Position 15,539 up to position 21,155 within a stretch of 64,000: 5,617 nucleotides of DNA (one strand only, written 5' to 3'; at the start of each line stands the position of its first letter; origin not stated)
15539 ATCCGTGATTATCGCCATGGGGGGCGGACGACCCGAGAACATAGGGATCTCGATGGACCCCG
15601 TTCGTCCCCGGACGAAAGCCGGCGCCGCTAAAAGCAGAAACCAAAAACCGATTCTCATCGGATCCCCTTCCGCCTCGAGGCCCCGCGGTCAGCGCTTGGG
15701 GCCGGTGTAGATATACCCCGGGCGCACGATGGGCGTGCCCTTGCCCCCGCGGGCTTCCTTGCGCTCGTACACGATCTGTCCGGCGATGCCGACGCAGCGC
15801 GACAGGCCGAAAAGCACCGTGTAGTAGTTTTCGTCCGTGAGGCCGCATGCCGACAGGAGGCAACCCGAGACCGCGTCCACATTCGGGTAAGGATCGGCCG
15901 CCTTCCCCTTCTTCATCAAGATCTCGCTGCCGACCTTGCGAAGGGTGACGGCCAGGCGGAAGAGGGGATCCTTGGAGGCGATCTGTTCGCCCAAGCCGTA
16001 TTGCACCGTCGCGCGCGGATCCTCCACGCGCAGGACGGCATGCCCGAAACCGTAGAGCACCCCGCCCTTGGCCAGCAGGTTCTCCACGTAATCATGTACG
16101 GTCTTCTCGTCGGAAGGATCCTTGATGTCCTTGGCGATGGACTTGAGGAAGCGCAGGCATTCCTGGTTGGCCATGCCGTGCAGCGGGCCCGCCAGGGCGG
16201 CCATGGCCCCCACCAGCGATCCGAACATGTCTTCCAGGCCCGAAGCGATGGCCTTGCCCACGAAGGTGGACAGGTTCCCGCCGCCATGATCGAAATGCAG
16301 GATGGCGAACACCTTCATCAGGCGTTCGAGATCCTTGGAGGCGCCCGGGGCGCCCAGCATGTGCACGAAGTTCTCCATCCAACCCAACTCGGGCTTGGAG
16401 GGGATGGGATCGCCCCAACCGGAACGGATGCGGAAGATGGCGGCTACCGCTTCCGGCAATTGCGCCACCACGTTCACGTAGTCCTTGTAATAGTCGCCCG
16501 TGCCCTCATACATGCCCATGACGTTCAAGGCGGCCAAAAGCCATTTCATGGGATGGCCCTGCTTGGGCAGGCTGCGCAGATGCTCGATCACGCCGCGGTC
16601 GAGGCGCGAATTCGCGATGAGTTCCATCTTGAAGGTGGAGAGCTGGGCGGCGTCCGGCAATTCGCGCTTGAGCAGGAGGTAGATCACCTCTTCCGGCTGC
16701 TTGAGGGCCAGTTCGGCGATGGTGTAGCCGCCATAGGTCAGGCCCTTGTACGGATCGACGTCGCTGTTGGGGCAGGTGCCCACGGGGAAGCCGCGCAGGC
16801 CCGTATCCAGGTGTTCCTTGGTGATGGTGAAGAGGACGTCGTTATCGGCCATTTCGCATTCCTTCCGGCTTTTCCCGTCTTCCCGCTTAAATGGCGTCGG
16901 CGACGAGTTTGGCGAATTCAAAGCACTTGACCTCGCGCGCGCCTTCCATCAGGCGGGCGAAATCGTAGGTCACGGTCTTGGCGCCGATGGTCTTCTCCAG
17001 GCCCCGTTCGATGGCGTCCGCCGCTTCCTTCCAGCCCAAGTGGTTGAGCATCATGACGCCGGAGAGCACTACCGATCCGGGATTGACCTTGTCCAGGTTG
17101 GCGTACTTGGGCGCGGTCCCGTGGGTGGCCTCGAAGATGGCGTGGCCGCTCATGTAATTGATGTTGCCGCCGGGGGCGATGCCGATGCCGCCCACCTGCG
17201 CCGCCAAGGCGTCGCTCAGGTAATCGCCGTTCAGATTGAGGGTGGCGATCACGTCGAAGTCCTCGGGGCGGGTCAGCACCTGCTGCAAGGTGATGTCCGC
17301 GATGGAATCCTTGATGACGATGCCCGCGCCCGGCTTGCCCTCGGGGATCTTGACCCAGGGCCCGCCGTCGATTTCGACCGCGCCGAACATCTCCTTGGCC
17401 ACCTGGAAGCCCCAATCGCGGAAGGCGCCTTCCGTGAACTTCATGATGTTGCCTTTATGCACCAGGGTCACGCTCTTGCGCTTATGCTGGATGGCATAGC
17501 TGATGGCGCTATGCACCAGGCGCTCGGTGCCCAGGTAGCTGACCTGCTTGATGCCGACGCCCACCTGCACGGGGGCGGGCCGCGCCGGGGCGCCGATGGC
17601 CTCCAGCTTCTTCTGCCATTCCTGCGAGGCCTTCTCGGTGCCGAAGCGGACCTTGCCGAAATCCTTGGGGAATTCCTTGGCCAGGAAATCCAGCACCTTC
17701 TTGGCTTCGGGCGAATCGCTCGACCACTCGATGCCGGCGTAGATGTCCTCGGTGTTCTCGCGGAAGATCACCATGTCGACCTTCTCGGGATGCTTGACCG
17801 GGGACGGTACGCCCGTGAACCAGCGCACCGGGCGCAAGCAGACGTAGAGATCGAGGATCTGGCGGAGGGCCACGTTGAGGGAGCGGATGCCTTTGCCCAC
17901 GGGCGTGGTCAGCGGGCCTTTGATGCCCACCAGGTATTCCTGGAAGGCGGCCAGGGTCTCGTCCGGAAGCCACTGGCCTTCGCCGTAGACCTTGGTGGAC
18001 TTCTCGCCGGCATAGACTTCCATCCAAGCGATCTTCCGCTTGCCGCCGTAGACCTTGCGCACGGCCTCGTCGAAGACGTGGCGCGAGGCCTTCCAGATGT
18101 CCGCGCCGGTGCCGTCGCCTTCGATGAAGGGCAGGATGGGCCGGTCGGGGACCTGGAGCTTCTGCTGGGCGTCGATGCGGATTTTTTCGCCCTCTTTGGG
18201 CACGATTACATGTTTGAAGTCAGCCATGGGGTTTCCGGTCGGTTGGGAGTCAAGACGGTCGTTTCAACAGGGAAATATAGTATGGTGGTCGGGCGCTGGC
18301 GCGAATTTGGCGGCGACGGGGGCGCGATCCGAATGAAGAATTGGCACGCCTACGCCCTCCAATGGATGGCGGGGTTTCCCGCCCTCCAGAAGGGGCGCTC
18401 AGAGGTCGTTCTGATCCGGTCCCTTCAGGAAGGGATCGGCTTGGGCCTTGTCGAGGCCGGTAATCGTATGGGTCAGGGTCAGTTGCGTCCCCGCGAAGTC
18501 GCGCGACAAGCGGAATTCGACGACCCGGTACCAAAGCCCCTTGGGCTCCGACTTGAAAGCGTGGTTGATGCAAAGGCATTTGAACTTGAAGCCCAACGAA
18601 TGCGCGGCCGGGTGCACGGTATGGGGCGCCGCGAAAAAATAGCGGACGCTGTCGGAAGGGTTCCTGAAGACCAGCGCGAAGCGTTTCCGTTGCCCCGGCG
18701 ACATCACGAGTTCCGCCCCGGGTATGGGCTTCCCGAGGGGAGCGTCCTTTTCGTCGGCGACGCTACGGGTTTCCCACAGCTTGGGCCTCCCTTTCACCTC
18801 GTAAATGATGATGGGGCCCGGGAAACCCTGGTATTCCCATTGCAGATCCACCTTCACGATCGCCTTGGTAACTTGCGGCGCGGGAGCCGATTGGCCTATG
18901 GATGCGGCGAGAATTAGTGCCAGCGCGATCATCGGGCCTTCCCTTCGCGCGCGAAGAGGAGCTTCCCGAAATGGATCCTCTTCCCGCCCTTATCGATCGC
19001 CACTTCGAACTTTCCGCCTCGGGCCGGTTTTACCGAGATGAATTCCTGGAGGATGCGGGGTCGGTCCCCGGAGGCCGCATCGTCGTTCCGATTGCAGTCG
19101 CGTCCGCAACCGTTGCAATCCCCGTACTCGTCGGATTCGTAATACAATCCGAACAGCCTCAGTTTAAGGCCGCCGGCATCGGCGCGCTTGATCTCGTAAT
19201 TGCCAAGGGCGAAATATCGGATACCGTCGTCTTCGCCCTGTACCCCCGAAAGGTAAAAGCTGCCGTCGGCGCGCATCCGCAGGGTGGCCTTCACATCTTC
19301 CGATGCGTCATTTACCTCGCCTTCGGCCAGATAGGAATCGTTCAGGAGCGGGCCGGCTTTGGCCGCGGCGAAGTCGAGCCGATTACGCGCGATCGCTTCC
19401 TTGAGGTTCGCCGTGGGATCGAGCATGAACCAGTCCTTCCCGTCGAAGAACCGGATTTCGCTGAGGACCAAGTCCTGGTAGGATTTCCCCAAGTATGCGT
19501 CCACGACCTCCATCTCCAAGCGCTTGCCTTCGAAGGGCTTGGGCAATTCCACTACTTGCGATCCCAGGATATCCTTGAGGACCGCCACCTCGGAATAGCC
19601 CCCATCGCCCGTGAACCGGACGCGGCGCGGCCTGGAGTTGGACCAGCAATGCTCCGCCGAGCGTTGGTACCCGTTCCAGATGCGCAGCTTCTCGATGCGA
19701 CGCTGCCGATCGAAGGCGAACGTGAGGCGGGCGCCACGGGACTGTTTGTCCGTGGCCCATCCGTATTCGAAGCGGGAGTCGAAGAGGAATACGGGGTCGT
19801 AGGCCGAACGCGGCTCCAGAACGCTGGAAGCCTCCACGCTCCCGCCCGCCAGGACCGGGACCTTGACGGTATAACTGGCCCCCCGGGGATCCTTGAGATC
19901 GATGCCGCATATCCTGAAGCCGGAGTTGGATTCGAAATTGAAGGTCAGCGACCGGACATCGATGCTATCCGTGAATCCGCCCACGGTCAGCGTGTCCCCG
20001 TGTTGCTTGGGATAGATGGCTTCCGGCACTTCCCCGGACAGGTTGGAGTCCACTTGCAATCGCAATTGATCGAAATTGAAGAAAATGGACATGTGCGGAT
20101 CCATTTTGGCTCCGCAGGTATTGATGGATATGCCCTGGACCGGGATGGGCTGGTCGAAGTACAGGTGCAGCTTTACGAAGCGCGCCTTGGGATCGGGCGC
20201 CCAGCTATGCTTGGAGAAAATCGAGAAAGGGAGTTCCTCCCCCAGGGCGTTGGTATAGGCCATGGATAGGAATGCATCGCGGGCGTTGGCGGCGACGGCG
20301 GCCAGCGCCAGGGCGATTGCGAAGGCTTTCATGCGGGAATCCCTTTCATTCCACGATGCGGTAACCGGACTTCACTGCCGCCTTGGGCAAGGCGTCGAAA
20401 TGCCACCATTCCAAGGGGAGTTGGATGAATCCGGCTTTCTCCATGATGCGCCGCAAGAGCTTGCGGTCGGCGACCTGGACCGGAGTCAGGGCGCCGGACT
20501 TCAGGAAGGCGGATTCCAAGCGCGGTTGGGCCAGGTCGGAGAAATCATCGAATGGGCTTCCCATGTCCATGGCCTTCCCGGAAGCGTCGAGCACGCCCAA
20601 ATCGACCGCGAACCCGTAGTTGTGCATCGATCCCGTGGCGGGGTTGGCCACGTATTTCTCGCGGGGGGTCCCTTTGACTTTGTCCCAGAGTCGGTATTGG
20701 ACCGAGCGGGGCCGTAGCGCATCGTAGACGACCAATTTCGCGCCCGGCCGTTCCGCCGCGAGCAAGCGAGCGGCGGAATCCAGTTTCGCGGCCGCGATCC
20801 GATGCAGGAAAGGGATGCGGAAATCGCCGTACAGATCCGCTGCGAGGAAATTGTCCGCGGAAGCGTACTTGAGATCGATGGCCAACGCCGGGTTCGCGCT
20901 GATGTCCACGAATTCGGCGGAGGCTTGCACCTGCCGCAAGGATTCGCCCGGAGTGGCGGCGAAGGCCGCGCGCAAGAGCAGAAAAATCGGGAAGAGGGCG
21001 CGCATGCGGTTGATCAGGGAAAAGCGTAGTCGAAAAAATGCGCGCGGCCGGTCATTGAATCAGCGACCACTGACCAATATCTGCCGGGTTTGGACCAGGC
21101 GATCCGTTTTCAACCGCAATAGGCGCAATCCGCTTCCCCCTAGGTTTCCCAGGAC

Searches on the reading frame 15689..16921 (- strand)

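Call 56: search_protein_families(library=pfam, proteins=[window:15689-16921:-], max_evalue=0.0001)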
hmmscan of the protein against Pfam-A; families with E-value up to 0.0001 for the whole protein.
window:15689-16921:- (410 aa): 1 family
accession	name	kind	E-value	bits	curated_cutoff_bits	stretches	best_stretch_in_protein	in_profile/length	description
PF00285.26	Citrate_synt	-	7.3e-89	298.7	27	1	41-401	1-356/357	Citrate synthase, C-terminal domain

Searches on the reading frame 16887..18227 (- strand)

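Call 56: search_protein_families(library=pfam, proteins=[window:16887-18227:-], max_evalue=0.0001)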
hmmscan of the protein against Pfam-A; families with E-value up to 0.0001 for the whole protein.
window:16887-18227:- (446 aa): 1 family
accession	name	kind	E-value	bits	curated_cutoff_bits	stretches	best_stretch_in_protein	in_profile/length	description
PF00180.25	Iso_dh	-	9.3e-88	295.2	27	1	33-441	3-347/348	Isocitrate/isopropylmalate dehydrogenase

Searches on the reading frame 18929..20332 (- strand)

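Call 56: search_protein_families(library=pfam, proteins=[window:18929-20332:-], max_evalue=0.0001)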
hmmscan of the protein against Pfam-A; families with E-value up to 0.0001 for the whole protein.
window:18929-20332:- (467 aa): 1 family
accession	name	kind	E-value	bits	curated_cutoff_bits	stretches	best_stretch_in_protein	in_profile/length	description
PF25302.1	NADase_transloc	-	3.5e-15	56.9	27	1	165-295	9-145/146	NAD glycohydrolase translocation F5/8 type C domain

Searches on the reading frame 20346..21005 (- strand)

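Call 56: search_protein_families(library=pfam, proteins=[window:20346-21005:-], max_evalue=0.0001)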
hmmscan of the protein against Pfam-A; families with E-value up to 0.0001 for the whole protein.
window:20346-21005:- (219 aa): 1 family
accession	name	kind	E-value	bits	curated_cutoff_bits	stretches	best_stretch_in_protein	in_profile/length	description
PF01427.22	Peptidase_M15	-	2.5e-27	96.4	27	1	38-211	12-189/199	D-ala-D-ala dipeptidase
